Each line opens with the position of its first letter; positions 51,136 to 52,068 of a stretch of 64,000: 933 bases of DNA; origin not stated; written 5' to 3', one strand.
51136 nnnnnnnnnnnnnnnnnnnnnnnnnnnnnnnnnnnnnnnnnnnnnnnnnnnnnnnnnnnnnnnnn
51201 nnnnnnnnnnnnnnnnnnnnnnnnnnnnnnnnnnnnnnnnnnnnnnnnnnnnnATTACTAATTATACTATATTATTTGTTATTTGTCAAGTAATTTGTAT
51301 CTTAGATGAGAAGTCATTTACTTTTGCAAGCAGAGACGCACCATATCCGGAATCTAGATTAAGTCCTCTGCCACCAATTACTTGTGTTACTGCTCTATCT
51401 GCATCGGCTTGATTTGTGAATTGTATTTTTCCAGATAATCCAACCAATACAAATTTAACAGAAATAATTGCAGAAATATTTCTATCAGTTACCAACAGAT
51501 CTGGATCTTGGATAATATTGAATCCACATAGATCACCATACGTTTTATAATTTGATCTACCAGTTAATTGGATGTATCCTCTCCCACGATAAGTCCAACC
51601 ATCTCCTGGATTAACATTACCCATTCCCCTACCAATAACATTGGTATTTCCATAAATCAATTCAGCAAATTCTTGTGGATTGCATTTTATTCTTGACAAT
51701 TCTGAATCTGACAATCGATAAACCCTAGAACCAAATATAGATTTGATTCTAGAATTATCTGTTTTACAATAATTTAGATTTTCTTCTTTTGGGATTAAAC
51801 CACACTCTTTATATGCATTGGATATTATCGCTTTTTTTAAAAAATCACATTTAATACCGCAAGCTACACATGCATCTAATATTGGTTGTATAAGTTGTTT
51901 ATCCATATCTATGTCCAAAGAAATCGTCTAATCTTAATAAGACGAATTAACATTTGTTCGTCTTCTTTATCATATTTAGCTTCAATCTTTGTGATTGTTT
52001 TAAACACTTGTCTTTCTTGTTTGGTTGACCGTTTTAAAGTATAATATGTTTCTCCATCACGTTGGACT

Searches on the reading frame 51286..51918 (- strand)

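Call 3: search_protein_families(library=pfam, proteins=[window:51286-51918:-], max_evalue=0.01)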
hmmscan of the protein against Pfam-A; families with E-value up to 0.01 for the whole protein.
window:51286-51918:- (210 aa): 1 family
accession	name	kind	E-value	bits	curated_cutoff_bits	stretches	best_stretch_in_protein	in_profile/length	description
PF00182.24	Glyco_hydro_19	-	7.6e-07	29.6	25.5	1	107-159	104-156/232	Chitinase class I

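Call 5: search_protein_families(library=phrogs, proteins=[window:51286-51918:-], max_evalue=0.01)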
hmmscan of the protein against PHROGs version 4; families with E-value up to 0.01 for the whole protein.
window:51286-51918:- (210 aa): 9 families
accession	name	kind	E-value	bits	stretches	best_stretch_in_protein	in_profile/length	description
phrog_181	-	lysis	1e-25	91.9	1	8-154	350-485/769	endolysin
phrog_26317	-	unknown function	9.5e-17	62.1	1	93-149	13-68/119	-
phrog_9506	-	lysis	7.2e-09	36.7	1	98-144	77-124/330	endolysin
phrog_34417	-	unknown function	7.9e-09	36.1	1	98-130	79-111/326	-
phrog_29753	-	unknown function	1.5e-07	31.9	1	109-185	276-352/374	-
phrog_3201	-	tail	3.5e-07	29.2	1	13-154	2025-2162/2408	tail fiber protein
phrog_14712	-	moron, auxiliary metabolic gene and host takeover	6e-07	29.9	1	99-143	80-126/322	chitinase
phrog_1519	-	lysis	9.9e-06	25.9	1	98-159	270-330/502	endolysin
phrog_317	-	lysis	0.0014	18.9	1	102-144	257-295/492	endolysin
